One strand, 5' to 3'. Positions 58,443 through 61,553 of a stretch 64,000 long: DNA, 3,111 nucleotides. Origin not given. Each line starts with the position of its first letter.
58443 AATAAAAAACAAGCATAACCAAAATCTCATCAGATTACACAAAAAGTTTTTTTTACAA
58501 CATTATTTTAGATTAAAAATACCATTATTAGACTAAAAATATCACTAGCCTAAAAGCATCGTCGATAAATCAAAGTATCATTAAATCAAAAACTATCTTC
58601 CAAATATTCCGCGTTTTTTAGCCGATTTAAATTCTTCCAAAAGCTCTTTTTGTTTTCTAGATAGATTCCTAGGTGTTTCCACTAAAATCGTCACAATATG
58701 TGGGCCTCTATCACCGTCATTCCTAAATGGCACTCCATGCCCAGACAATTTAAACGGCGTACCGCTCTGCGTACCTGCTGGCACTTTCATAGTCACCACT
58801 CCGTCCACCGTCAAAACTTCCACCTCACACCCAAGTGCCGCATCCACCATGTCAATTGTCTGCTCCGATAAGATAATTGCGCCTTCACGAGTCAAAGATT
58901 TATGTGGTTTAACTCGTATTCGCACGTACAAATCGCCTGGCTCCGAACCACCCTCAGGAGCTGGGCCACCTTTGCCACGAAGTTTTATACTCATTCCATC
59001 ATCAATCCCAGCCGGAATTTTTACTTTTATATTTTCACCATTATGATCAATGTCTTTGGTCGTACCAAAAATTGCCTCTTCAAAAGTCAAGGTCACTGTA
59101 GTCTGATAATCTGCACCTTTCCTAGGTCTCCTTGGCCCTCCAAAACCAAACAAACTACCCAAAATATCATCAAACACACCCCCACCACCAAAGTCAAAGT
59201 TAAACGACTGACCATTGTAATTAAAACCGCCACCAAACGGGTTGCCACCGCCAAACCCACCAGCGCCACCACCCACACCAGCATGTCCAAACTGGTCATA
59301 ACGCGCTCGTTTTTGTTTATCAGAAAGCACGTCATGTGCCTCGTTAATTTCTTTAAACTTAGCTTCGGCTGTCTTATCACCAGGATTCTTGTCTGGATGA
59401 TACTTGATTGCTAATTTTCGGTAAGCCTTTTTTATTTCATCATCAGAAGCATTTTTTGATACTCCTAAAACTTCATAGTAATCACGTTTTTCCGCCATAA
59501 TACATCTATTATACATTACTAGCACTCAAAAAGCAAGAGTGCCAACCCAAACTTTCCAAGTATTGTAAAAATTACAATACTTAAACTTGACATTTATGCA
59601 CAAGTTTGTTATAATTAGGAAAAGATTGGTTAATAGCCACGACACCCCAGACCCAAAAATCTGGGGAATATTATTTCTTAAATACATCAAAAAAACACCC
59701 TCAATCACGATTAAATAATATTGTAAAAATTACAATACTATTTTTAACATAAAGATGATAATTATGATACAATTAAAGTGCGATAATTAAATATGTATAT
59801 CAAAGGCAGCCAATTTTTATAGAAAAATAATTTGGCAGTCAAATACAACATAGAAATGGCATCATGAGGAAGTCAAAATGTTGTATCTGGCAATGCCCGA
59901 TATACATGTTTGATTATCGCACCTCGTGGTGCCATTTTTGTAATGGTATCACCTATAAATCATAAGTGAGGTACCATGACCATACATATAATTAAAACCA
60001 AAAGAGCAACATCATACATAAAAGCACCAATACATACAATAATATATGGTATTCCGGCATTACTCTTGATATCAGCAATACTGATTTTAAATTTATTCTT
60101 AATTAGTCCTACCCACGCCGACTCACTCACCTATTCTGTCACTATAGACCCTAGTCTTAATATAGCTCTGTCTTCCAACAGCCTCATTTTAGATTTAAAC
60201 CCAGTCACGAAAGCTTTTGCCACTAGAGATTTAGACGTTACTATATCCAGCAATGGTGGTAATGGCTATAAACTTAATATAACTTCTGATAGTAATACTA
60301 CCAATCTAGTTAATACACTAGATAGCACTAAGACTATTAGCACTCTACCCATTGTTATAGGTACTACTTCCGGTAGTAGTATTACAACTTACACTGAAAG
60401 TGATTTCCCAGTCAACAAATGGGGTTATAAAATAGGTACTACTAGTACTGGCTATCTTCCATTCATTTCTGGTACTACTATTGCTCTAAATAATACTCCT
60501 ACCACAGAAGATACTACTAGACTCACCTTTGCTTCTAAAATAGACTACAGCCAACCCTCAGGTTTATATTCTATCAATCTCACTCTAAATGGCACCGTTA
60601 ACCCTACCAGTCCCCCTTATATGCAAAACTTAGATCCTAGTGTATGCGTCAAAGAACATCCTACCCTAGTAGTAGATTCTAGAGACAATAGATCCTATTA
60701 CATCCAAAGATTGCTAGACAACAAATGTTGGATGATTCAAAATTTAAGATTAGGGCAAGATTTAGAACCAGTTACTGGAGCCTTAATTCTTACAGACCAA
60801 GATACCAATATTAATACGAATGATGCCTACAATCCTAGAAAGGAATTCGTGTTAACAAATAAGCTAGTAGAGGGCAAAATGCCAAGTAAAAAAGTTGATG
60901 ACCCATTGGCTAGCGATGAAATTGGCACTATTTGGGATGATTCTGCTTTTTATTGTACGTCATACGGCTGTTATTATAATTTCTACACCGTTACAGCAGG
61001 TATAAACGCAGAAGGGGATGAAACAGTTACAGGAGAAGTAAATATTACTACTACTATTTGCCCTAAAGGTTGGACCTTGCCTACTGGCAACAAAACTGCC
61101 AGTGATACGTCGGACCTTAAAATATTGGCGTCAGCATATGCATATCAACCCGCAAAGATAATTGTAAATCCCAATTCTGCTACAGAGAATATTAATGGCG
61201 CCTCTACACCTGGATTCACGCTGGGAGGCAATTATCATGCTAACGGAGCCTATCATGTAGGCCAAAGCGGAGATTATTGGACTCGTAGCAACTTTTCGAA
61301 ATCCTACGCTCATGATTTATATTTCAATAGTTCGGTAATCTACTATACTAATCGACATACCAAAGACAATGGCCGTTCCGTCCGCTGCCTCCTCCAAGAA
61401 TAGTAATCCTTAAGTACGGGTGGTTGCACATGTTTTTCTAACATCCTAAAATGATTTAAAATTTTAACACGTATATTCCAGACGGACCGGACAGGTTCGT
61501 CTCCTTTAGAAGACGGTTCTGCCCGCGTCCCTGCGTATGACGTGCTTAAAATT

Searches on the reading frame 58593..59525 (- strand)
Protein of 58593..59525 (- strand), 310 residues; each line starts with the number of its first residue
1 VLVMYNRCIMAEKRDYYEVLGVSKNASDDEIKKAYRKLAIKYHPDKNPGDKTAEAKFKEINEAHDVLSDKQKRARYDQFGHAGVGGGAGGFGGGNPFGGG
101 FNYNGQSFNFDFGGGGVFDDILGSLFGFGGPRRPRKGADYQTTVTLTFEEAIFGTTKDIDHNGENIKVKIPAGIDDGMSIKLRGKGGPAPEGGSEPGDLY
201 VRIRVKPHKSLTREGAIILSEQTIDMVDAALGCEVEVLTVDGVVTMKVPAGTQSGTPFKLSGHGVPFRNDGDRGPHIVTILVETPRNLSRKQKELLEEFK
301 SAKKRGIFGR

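Call 13: search_protein_families(library=pfam, proteins=[window:58593-59525:-])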
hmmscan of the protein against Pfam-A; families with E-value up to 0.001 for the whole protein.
window:58593-59525:- (310 aa): 2 families
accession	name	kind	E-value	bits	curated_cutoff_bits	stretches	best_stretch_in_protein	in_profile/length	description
PF01556.23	DnaJ_C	-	1.1e-40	139.5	26.6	1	141-285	2-152/152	DnaJ C terminal domain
PF00226.36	DnaJ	-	6.4e-31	106.7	27.8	1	15-77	1-63/63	DnaJ domain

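Call 14: search_protein_families(library=ncbifam, proteins=[window:58593-59525:-])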
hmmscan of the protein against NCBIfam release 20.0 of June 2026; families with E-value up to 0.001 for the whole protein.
window:58593-59525:- (310 aa): 14 families
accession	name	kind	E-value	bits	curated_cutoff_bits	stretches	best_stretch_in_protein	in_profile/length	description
TIGR02349.1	DnaJ_bact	equivalog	4.9e-90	302.5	377.2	2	15-161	1-140/354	molecular chaperone DnaJ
NF008035.0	PRK10767.1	subfamily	5e-90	302.2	338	2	12-160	2-137/374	molecular chaperone DnaJ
NF010894.0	PRK14301.1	equivalog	1.4e-77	261.2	548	2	12-158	2-138/373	chaperone protein DnaJ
NF010874.0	PRK14281.1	equivalog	2.1e-71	241.1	619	2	13-158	2-157/397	chaperone protein DnaJ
NF010885.0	PRK14292.1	equivalog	5.5e-68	229.6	585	2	15-156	3-131/371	chaperone protein DnaJ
NF010872.0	PRK14279.1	equivalog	6.7e-66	223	556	2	13-160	8-169/394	molecular chaperone DnaJ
NF010871.0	PRK14278.1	equivalog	4e-62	210.3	502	2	165-305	213-353/378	molecular chaperone DnaJ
NF010892.0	PRK14299.1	equivalog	1.9e-59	201.3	392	1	13-298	3-282/291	chaperone protein DnaJ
NF037946.1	terminal_TopJ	equivalog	1.9e-46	159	300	2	10-91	1-82/810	terminal organelle assembly protein TopJ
NF007618.0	PRK10266.1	equivalog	5.6e-40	137.7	403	1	12-298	2-289/306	curved DNA-binding protein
TIGR03835.1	termin_org_DnaJ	equivalog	2.1e-31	109.1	512.25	1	13-86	1-73/871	terminal organelle assembly protein TopJ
NF050028.1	CldAdptActJ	equivalog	3.4e-14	53.1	150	1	15-76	3-69/93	cold adaptation protein ActJcold adaptation protein ActJ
NF006948.0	PRK09430.1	equivalog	6.3e-09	35.8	162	1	15-70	201-263/267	co-chaperone DjlA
TIGR00714.1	hscB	equivalog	0.00027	21.1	46.75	1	30-76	7-56/156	Fe-S protein assembly co-chaperone HscB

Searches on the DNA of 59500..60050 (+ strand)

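Call 12: search_rna_families(source=window, start=59500, end=60050, threshold=evalue, max_evalue=10)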
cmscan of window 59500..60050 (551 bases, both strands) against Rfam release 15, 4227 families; matches with E-value up to 10: 4.
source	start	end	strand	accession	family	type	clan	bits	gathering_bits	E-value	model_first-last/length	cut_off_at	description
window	59605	59643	+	RF00331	snoZ169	Gene; snRNA; snoRNA; CD-box;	-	17.2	55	4.3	1-69/69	no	Small nucleolar RNA Z169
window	59547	59638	-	RF01480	rli52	Cis-reg;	-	17.1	70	7.4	1-95/95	no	Listeria sRNA rli52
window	59605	59691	+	RF02637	EF0408_EF0409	Gene; sRNA;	-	13.3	440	0.43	108-291/412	no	Enterococcus sRNA EF0408_EF0409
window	59840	59889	-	RF04195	MIR6217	Gene; miRNA;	-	10.7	110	9.9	1-228/228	no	MIR6217 microRNA precursor family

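Call 70: search_dna_similar(query=window:59774-59980:+, collection=phages, mode=distant, max_evalue=0.01, max_rows=5)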
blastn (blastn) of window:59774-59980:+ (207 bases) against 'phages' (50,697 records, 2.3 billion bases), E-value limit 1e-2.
No match.

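Call 71: search_dna_similar(query=window:59774-59980:+, collection=plasmids, mode=distant, max_evalue=0.01, max_rows=5)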
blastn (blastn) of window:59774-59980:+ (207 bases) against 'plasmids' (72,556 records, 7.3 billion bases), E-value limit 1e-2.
No match.

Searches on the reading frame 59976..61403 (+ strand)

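Call 13: search_protein_families(library=pfam, proteins=[window:59976-61403:+])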
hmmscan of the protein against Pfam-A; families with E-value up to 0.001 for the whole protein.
window:59976-61403:+ (475 aa): 1 family
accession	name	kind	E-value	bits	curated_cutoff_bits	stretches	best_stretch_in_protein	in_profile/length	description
PF09603.15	Fib_succ_major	-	3.3e-10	41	33.9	1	249-472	5-186/187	Fibrobacter succinogenes major domain (Fib_succ_major)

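Call 14: search_protein_families(library=ncbifam, proteins=[window:59976-61403:+])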
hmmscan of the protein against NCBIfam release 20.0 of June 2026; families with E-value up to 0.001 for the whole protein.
window:59976-61403:+ (475 aa): 1 family
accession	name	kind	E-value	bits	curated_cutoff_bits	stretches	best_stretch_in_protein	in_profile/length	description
TIGR02145.1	Fib_succ_major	domain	5.3e-13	50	41.65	1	321-472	37-174/176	FISUMP domain-containing protein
